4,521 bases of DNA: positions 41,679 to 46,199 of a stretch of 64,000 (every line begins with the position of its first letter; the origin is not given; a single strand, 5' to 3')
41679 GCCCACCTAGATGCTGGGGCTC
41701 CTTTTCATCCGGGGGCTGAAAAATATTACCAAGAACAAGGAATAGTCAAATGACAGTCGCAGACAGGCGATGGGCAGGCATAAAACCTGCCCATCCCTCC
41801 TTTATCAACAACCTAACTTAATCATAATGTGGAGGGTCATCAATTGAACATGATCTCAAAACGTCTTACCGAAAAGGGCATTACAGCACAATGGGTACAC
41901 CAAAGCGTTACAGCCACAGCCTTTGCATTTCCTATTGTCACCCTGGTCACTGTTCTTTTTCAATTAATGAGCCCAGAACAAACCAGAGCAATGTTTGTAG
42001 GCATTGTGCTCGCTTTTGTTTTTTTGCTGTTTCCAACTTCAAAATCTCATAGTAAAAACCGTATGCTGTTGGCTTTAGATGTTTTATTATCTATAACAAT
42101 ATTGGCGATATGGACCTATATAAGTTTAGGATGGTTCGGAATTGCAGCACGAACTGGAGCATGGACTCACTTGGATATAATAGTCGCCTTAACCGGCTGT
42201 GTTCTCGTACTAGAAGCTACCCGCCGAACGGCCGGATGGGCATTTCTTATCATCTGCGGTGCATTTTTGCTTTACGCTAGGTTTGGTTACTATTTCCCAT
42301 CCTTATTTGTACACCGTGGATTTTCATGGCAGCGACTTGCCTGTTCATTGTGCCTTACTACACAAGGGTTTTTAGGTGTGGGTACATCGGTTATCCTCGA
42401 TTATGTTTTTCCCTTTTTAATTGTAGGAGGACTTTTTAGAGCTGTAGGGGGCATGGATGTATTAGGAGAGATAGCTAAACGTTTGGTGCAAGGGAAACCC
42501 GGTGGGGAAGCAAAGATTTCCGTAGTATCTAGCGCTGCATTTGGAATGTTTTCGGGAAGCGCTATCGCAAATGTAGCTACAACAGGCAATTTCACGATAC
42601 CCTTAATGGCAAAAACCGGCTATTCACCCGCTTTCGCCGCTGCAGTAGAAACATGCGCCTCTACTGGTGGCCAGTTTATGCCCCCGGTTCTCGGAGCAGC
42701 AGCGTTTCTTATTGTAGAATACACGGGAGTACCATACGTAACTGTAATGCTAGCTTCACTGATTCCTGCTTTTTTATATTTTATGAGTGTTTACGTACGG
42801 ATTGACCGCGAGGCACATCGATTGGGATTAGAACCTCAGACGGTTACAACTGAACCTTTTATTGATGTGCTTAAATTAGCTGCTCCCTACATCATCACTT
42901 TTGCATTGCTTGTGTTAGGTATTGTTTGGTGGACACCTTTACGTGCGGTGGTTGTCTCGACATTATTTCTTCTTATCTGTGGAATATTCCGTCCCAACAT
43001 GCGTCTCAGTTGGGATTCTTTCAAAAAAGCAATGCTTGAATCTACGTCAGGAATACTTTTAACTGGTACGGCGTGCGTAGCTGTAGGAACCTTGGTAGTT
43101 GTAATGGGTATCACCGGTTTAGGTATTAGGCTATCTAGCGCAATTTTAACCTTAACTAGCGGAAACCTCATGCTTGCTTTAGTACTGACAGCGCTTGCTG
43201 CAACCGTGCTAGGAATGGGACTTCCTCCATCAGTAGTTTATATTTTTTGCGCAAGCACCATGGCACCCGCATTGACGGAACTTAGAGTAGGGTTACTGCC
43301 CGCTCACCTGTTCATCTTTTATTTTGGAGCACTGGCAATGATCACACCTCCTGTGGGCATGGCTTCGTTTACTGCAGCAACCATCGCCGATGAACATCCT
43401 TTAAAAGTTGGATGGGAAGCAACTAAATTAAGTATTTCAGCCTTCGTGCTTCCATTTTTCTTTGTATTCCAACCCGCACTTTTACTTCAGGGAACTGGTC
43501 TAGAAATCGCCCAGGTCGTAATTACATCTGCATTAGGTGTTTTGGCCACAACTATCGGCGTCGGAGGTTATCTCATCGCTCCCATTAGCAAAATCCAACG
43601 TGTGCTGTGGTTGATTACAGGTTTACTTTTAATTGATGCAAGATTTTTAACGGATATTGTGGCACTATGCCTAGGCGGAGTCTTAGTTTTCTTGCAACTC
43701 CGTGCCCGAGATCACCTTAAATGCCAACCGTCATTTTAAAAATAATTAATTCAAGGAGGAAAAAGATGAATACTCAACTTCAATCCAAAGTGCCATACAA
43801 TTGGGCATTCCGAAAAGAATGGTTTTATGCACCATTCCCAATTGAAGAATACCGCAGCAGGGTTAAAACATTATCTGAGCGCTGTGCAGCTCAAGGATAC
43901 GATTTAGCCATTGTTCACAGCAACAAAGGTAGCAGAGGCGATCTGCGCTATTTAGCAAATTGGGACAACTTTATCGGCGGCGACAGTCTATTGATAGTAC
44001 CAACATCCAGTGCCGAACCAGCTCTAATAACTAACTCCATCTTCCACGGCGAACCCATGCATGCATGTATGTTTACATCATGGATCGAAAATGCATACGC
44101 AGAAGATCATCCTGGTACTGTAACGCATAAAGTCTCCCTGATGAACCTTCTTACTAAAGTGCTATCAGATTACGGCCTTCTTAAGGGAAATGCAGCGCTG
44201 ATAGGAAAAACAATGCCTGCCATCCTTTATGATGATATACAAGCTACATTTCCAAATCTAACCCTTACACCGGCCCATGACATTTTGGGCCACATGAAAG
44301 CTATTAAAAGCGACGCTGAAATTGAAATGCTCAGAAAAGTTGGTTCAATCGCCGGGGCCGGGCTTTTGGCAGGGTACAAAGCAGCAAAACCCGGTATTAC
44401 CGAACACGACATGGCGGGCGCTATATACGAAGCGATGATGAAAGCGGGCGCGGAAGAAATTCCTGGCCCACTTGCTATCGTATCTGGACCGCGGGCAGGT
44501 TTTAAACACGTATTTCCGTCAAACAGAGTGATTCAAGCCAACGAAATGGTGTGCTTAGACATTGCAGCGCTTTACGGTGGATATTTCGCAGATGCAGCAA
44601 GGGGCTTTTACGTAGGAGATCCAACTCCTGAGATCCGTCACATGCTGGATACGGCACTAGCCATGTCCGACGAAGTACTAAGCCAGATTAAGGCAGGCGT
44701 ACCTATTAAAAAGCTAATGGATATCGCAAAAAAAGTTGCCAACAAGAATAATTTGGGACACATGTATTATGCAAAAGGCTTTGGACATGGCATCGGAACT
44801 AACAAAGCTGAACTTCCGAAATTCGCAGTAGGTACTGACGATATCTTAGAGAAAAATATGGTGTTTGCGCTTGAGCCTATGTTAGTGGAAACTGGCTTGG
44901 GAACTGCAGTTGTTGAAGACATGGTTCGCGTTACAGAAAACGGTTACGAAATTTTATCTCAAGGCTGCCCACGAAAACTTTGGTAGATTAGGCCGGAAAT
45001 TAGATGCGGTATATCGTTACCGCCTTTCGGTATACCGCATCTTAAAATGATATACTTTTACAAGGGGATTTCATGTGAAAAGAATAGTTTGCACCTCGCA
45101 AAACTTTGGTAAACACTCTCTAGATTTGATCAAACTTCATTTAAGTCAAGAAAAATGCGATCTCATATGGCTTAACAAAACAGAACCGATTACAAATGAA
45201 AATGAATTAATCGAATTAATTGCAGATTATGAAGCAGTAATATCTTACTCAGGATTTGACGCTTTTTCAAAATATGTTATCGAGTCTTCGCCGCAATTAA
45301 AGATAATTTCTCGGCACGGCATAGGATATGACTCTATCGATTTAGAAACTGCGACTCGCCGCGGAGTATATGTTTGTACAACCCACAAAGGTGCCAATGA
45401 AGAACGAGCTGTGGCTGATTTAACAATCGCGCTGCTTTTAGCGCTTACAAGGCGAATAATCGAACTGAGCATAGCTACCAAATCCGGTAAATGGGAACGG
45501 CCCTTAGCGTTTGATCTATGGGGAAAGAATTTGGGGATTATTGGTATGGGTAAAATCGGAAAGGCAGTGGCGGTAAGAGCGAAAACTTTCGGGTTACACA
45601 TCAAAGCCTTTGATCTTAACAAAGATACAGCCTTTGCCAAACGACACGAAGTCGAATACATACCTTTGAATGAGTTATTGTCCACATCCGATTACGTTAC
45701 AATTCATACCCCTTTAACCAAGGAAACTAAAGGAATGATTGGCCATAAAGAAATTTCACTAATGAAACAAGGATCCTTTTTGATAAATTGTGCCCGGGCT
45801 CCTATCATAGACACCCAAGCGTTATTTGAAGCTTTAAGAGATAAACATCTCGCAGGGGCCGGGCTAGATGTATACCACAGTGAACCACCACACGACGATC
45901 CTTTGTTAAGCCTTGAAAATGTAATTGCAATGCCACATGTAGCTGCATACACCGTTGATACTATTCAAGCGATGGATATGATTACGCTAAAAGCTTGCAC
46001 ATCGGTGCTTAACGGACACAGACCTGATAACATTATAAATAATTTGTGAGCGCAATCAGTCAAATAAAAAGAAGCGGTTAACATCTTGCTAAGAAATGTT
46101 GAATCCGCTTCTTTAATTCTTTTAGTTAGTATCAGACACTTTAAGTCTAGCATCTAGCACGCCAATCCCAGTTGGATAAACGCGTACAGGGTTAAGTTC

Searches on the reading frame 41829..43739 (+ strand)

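Call 39: search_protein_families(library=pfam, proteins=[window:41829-43739:+], max_evalue=0.00001)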
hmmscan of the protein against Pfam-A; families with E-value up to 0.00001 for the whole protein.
window:41829-43739:+ (636 aa): 1 family
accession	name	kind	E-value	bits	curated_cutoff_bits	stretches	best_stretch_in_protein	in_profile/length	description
PF06808.19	DctM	-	1.9e-72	244.8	23.8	1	123-555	2-408/413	Tripartite ATP-independent periplasmic transporter, DctM component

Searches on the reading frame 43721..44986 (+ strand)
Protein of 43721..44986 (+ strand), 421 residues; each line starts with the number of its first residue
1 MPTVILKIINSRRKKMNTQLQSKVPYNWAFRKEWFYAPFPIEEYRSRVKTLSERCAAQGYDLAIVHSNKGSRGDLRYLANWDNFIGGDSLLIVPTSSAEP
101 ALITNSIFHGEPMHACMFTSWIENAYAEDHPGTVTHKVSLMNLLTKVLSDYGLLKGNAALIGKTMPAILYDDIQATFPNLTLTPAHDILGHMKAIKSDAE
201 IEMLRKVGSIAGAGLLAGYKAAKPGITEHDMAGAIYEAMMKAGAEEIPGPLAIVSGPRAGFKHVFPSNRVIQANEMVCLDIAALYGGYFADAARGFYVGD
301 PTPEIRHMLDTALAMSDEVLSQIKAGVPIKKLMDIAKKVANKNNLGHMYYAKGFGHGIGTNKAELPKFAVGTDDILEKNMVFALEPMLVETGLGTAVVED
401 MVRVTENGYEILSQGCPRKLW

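Call 56: search_protein_families(library=pfam, proteins=[window:43721-44986:+], max_evalue=0.00001)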
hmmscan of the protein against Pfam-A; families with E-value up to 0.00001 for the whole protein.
window:43721-44986:+ (421 aa): 1 family
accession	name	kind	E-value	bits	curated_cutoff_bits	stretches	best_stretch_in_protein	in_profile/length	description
PF00557.29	Peptidase_M24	-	9.7e-44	150.1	23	1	202-406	1-208/208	Metallopeptidase family M24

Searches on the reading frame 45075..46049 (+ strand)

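Call 56: search_protein_families(library=pfam, proteins=[window:45075-46049:+], max_evalue=0.00001)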
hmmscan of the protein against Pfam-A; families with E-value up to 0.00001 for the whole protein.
window:45075-46049:+ (324 aa): 3 families
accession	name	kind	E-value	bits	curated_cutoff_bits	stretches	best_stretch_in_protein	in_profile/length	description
PF02826.25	2-Hacid_dh_C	-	1.3e-57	194.4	25.1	1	118-290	1-178/178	D-isomer specific 2-hydroxyacid dehydrogenase, NAD binding domain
PF00389.36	2-Hacid_dh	-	3.5e-22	79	24.6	1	38-322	27-134/134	D-isomer specific 2-hydroxyacid dehydrogenase, catalytic domain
PF03446.21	NAD_binding_2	-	8.8e-06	26.3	21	0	153-259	2-112/161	NAD binding domain of 6-phosphogluconate dehydrogenase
